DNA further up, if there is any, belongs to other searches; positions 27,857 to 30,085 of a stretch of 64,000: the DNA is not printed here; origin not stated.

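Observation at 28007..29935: Single lipoprotein made of two almost identical PstS phosphate-binding domains (894-bp tandem duplication)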

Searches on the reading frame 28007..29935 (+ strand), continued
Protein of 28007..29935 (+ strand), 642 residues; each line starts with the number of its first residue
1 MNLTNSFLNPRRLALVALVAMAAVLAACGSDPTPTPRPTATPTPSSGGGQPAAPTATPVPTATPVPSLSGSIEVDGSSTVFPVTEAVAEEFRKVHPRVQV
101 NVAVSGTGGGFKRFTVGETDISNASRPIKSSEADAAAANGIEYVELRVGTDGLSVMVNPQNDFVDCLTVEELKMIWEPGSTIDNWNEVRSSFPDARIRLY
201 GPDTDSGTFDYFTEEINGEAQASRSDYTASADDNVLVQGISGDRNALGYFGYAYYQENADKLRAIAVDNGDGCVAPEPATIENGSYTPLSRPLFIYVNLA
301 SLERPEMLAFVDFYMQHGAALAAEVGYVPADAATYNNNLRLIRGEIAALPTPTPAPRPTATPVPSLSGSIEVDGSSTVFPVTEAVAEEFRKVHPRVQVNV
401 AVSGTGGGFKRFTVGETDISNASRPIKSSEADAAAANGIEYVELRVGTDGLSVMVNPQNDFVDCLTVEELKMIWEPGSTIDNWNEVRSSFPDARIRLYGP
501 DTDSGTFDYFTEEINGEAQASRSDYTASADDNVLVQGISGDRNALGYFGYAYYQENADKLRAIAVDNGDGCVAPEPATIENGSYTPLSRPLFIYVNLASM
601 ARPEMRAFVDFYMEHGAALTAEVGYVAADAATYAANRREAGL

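Call 23: search_protein_families(library=pfam, proteins=[L001:9861-10832:+, L001:10709-11713:+, L001:11703-12485:+, L001:12362-13144:+, L005:9704-11467:+, L005:6137-7183:+, L008:8894-9901:+, L008:10269-11369:+, L008:11383-12024:+, L001:6915-7868:+], max_evalue=0.0001)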
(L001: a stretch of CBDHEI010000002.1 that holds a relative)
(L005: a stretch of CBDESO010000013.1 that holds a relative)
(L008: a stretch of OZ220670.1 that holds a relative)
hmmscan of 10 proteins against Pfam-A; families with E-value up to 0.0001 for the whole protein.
L001:9861-10832:+ (324 aa): 1 family
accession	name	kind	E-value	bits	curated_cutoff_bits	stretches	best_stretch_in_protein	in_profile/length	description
PF00528.27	BPD_transp_1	-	5.6e-17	62.5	26.4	1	115-319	2-182/184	Binding-protein-dependent transport system inner membrane component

L001:10709-11713:+ (335 aa): 1 family
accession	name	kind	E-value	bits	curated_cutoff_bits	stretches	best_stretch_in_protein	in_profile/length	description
PF00528.27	BPD_transp_1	-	2e-15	57.4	26.4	1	132-322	3-175/184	Binding-protein-dependent transport system inner membrane component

L001:11703-12485:+ (261 aa): 4 families
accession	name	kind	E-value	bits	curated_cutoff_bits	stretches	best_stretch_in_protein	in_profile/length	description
PF00005.33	ABC_tran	-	1.6e-32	113.4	25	1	27-180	1-136/137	ABC transporter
PF13304.12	AAA_21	-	1.4e-13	52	27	2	96-211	177-300/304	AAA domain, putative AbiEii toxin, Type IV TA system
PF02463.25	SMC_N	-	1.7e-08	34.6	40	1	35-225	21-213/220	RecF/RecN/SMC N terminal domain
PF13401.12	AAA_22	-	7e-06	26.8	27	1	36-199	4-108/130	AAA domain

L001:12362-13144:+ (261 aa): 1 family
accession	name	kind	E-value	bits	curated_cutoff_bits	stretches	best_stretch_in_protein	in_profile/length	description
PF01895.24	PhoU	-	8e-47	158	23.5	2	67-151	4-88/89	PhoU domain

L005:9704-11467:+ (588 aa): 0 families

L005:6137-7183:+ (349 aa): 1 family
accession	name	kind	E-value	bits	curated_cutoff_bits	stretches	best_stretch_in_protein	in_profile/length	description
PF00296.26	Bac_luciferase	-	1.6e-56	192.4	27.9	1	23-316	21-314/314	Luciferase-like monooxygenase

L008:8894-9901:+ (336 aa): 1 family
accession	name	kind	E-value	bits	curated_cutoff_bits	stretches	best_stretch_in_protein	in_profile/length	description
PF00230.25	MIP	-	2.6e-44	152.1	25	1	55-313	6-222/222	Major intrinsic protein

L008:10269-11369:+ (367 aa): 3 families
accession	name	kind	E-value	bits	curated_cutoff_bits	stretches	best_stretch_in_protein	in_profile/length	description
PF00561.26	Abhydrolase_1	-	1.9e-24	87.1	25.8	1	80-318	1-241/245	alpha/beta hydrolase fold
PF12697.13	Abhydrolase_6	-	5.8e-16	60.2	26.3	1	82-325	1-214/217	Alpha/beta hydrolase family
PF12146.15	Hydrolase_4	-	1e-08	35.2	27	1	81-293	6-208/239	Serine aminopeptidase, S33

L008:11383-12024:+ (214 aa): 1 family
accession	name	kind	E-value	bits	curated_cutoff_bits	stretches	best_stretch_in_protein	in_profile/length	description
PF10087.14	DUF2325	-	7.2e-06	26.5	33.6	1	119-208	2-92/94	Uncharacterized protein conserved in bacteria (DUF2325)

L001:6915-7868:+ (318 aa): 0 families

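Call 29: search_solved_structures(query=window:28007-29935:+, max_evalue=1e-10, show_alignments=1)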
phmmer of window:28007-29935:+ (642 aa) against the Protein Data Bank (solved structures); distinct sequences matched with E-value up to 1e-10: 8.
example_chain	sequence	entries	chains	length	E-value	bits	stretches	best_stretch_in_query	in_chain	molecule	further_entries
4jwo_A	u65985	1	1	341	9.5e-99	334.6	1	7-330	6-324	Phosphate binding protein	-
9jwy_A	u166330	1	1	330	1e-27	100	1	72-511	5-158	Phosphate ABC transporter, periplasmic phosphate-binding protein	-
4q8r_A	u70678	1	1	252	1.7e-20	76.1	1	368-618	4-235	Phosphate ABC transporter, phosphate-binding protein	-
4gd5_A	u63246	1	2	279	1.7e-20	76.1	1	367-617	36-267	Phosphate ABC transporter, phosphate-binding protein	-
4omb_A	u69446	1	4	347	1.4e-19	73.1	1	53-338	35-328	Phosphate binding protein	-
4pqj_A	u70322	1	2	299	7.5e-19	70.7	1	64-333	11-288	Phosphate binding protein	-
9l8j_A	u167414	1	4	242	2.9e-15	58.8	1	369-611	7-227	Sll0540 protein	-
4exl_A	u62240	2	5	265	9.7e-13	50.5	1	71-264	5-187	Phosphate-binding protein pstS 1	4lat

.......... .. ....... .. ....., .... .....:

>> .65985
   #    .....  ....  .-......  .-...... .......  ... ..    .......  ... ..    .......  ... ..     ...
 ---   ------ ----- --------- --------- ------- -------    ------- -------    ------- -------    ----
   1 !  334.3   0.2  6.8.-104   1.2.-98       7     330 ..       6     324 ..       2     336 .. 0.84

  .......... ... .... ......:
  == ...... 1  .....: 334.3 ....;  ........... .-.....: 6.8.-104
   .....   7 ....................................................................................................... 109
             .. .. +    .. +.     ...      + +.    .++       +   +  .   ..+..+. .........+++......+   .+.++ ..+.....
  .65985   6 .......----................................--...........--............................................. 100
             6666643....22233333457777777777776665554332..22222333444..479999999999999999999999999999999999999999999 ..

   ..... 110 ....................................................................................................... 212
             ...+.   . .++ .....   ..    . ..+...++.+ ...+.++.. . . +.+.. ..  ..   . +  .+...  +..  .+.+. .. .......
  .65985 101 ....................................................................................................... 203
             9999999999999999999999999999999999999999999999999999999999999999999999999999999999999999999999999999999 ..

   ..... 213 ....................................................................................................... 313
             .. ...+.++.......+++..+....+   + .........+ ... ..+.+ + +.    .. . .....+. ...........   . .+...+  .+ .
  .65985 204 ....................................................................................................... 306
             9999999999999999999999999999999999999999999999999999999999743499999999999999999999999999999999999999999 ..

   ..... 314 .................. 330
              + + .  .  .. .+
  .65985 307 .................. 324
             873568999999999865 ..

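Call 30: find_encoding_contigs(protein=P0026, flank=8000, max_places=3)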
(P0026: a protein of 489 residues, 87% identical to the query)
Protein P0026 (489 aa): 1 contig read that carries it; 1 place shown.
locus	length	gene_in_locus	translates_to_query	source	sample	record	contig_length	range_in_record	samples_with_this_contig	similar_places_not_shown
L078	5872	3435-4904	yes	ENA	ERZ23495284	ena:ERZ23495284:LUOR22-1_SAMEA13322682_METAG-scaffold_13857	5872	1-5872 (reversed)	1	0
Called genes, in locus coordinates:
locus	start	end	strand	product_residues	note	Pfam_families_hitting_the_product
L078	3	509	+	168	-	?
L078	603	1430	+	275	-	PF03009:GDPD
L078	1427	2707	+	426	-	PF13439:Glyco_transf_4, PF00534:Glycos_transf_1, PF13692:Glyco_trans_1_4, PF13524:Glyco_trans_1_2 (weak)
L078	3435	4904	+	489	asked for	PF01547:SBP_bac_1 (faint), PF12727:PBP_like (weak), PF12849:PBP_like_2, PF12727:PBP_like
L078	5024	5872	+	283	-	?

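Call 39: find_encoding_contigs(protein=P0084, flank=6000, max_places=2)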
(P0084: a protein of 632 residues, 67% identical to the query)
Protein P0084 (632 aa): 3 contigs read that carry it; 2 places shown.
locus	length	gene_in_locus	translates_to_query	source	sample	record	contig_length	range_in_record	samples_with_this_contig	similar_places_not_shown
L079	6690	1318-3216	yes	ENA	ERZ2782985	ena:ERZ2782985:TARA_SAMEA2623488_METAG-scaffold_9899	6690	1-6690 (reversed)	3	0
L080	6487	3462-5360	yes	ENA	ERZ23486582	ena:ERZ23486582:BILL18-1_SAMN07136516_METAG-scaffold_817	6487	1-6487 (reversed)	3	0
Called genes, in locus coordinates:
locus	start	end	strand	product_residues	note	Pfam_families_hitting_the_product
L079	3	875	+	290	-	?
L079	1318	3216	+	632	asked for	PF01547:SBP_bac_1 (weak), PF12849:PBP_like_2, PF12727:PBP_like, PF12849:PBP_like_2, PF01547:SBP_bac_1 (weak), PF12727:PBP_like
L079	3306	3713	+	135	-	PF01451:LMWPc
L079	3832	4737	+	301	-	PF00528:BPD_transp_1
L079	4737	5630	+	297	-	PF00528:BPD_transp_1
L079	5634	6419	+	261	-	PF02463:SMC_N (weak), PF13175:AAA_15 (weak), PF00005:ABC_tran, PF13304:AAA_21 (weak)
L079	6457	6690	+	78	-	?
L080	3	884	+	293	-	?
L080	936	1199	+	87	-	PF23198:PDE8A_N, PF00072:Response_reg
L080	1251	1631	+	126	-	PF00486:Trans_reg_C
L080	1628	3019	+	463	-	PF00989:PAS, PF13426:PAS_9 (weak), PF00512:HisKA, PF02518:HATPase_c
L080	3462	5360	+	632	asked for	PF01547:SBP_bac_1 (weak), PF12849:PBP_like_2, PF12727:PBP_like, PF12849:PBP_like_2, PF01547:SBP_bac_1 (weak), PF12727:PBP_like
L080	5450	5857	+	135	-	PF01451:LMWPc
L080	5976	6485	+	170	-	?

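Call 40: find_encoding_contigs(protein=P0035, flank=6000, max_places=2)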
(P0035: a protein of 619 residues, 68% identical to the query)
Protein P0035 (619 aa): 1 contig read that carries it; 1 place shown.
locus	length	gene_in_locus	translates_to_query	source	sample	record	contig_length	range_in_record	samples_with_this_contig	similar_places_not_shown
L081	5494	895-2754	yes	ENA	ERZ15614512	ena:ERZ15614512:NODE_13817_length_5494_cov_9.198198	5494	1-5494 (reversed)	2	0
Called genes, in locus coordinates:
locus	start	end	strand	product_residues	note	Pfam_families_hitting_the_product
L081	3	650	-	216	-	?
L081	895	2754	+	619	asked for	PF12849:PBP_like_2, PF12727:PBP_like, PF12849:PBP_like_2, PF12727:PBP_like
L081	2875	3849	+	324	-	PF00528:BPD_transp_1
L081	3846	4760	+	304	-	PF00528:BPD_transp_1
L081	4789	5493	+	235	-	?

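Call 41: find_encoding_contigs(protein=P0113, flank=6000, max_places=2)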
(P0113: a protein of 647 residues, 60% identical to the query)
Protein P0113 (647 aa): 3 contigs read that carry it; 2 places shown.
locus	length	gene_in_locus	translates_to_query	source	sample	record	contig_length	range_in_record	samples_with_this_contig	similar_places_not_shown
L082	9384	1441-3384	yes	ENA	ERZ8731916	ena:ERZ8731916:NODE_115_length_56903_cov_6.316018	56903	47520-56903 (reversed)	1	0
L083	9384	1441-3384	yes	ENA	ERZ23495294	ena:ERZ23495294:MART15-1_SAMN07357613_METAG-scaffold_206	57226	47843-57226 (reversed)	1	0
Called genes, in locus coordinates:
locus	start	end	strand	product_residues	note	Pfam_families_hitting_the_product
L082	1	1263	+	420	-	?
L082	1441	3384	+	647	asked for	PF12849:PBP_like_2, PF12727:PBP_like, PF12849:PBP_like_2, PF12727:PBP_like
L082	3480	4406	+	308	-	PF00528:BPD_transp_1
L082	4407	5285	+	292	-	PF00528:BPD_transp_1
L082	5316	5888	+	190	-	-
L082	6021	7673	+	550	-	PF22494:choice_anch_I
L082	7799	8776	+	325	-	PF02541:Ppx-GppA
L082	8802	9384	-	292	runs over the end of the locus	PF03976:PPK2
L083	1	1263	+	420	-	?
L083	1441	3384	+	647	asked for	PF12849:PBP_like_2, PF12727:PBP_like, PF12849:PBP_like_2, PF12727:PBP_like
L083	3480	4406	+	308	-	PF00528:BPD_transp_1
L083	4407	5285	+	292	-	PF00528:BPD_transp_1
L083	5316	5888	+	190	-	-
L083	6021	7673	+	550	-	PF22494:choice_anch_I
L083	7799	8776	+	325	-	PF02541:Ppx-GppA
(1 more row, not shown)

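Call 44: find_encoding_contigs(protein=P0030, flank=6000, max_places=1)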
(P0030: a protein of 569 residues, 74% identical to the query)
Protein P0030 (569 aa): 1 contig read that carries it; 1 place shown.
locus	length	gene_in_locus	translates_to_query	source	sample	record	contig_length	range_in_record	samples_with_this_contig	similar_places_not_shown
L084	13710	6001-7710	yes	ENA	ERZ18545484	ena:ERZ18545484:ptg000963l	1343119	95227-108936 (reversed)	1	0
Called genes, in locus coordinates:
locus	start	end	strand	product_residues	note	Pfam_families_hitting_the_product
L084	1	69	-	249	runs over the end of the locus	-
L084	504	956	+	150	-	PF00578:AhpC-TSA, PF08534:Redoxin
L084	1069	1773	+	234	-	PF01547:SBP_bac_1, PF13531:SBP_bac_11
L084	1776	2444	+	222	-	PF00528:BPD_transp_1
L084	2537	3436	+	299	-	-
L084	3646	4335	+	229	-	PF00072:Response_reg, PF00486:Trans_reg_C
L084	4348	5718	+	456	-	PF13188:PAS_8 (faint), PF00512:HisKA, PF02518:HATPase_c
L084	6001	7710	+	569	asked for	PF01547:SBP_bac_1 (faint), PF12849:PBP_like_2, PF12727:PBP_like, PF12849:PBP_like_2, PF12727:PBP_like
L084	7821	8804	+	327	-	PF00528:BPD_transp_1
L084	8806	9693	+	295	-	PF00528:BPD_transp_1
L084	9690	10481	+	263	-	PF13555:AAA_29 (weak), PF02463:SMC_N (faint), PF13175:AAA_15 (faint), PF00005:ABC_tran, PF13304:AAA_21 (weak)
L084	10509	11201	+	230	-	PF01895:PhoU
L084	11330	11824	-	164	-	-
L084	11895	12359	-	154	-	PF01878:EVE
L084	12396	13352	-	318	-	PF00296:Bac_luciferase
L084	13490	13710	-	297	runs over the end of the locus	PF00892:EamA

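Call 45: find_encoding_contigs(protein=P0094, flank=6000, max_places=1)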
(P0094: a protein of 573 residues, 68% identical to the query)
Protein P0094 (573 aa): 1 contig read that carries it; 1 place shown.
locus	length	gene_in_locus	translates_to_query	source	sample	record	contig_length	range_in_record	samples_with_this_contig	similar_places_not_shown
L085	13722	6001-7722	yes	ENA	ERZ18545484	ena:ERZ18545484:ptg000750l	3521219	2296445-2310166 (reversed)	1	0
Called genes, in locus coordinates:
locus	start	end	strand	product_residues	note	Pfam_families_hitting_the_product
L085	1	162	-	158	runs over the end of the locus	-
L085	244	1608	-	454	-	PF16952:Gln-synt_N_2, PF00120:Gln-synt_C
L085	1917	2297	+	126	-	-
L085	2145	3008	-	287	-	-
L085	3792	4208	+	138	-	PF01042:Ribonuc_L-PSP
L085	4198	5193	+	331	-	PF00296:Bac_luciferase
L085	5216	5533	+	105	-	-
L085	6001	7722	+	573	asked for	PF01547:SBP_bac_1 (weak), PF03466:LysR_substrate (faint), PF12849:PBP_like_2, PF12727:PBP_like, PF01547:SBP_bac_1 (weak), PF12849:PBP_like_2, PF12727:PBP_like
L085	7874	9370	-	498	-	PF00884:Sulfatase, PF01663:Phosphodiest, PF16347:SGSH_C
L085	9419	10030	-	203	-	PF00194:Carb_anhydrase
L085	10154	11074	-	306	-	PF00528:BPD_transp_1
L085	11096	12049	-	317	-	PF19300:BPD_transp_1_N, PF00528:BPD_transp_1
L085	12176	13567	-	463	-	PF00496:SBP_bac_5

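Call 46: find_encoding_contigs(protein=P0120, flank=6000, max_places=1)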
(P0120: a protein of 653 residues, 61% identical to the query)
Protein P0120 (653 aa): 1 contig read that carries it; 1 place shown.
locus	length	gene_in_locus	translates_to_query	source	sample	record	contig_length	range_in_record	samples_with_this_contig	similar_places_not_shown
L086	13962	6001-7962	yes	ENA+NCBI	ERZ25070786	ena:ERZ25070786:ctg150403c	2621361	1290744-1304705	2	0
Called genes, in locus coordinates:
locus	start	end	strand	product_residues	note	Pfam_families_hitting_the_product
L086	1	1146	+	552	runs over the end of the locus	PF02776:TPP_enzyme_N, PF00205:TPP_enzyme_M, PF02775:TPP_enzyme_C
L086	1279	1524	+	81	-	-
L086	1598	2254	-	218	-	PF00300:His_Phos_1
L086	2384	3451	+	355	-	PF01408:GFO_IDH_MocA, PF22725:GFO_IDH_MocA_C3, PF02894:GFO_IDH_MocA_C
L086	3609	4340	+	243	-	PF00072:Response_reg, PF00486:Trans_reg_C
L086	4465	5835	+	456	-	PF00512:HisKA, PF02518:HATPase_c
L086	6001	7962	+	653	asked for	PF12849:PBP_like_2, PF12727:PBP_like (weak), PF12849:PBP_like_2, PF12727:PBP_like (weak)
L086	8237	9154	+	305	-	PF00528:BPD_transp_1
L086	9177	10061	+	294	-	PF00528:BPD_transp_1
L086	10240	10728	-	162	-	PF04073:tRNA_edit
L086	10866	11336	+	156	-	-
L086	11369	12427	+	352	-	-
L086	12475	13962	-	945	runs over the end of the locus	PF06634:DUF1156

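Call 64: predict_structure(alignment_id=A2)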
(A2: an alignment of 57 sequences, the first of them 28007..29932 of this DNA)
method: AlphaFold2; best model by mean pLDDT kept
length: 642 residues; sequences in the alignment: 57
mean_pLDDT: 83.1   pTM: 0.56
mean pLDDT of the five models: 83.1, 81.2, 80.2, 77.8, 76.2
residues with pLDDT >= 90: 331; 70-90: 195; 50-70: 56; < 50: 60
segments of 3 or more residues with pLDDT < 50: 1-8, 25-64, 352-362
pLDDT, mean of each block of 10 residues (from residue 1): 41 62 45 37 34 41 65 82 90 88 67 63 79 80 92 97 98 97 97 97 85 93 89 81 93 93 97 97 95 91 92 94 92 93 78 40 72 80 88 85 59 58 76 82 93 97 98 97 98 96 86 92 86 83 95 93 97 97 94 90 94 93 92 93 86
secondary structure, 60 per line:
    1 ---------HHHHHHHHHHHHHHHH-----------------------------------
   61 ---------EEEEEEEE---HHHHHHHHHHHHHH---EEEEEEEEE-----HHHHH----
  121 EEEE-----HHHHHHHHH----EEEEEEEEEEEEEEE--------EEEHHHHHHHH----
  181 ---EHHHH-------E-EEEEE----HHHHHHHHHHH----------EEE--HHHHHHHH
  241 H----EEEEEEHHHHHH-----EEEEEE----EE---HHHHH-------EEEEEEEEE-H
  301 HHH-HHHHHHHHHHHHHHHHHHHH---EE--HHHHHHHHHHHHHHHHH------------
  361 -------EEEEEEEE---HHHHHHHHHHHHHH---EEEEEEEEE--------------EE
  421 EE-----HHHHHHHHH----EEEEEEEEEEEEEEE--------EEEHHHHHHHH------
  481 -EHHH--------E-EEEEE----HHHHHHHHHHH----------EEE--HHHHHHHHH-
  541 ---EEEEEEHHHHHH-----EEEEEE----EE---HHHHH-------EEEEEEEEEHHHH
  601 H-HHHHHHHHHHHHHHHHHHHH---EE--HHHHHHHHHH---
elements in order: H10-25 E70-77 H81-94 E98-106 H112-116 E121-124 H130-138 E143-157 E166-168 H169-176 H185-188 E198-202 H207-217 E228-230 H233-241 E246-251 H252-257 E263-268 H278-282 E290-298 H300-303 H305-324 H332-348 E368-375 H379-392 E396-404 E419-422 H428-436 E441-455 E464-466 H467-474 E496-500 H505-515 E526-528 H531-539 E544-549 H550-555 E561-566 H576-580 E588-596 H597-601 H603-622 H630-639
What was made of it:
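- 28007..28090 (+): Signal peptide with lipobox L-A-A-C. The Cys28 codon TGC is at 28088-28090. Helix 10-25 in the model (call 64).
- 28876..29098 (+): Diverged tail of domain 1 plus the 23-aa linker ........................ This is the unique in-frame junction that shows the two domains are joined in real DNA. Linker pLDDT is below 50 for residues 352-362 (call 64).
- On PstS family phosphate ABC transporter substrate-binding protein (TIGR02136 / PF12849): In the AlphaFold2 model most residues of both domains have pLDDT of 90 or more (call 64).
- A model with two confident domains and low-confidence spacer and linker, pTM 0.56 (call 64).
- Tried and rejected: It is not supported: pTM is 0.56 and the linker has low confidence (call 64).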
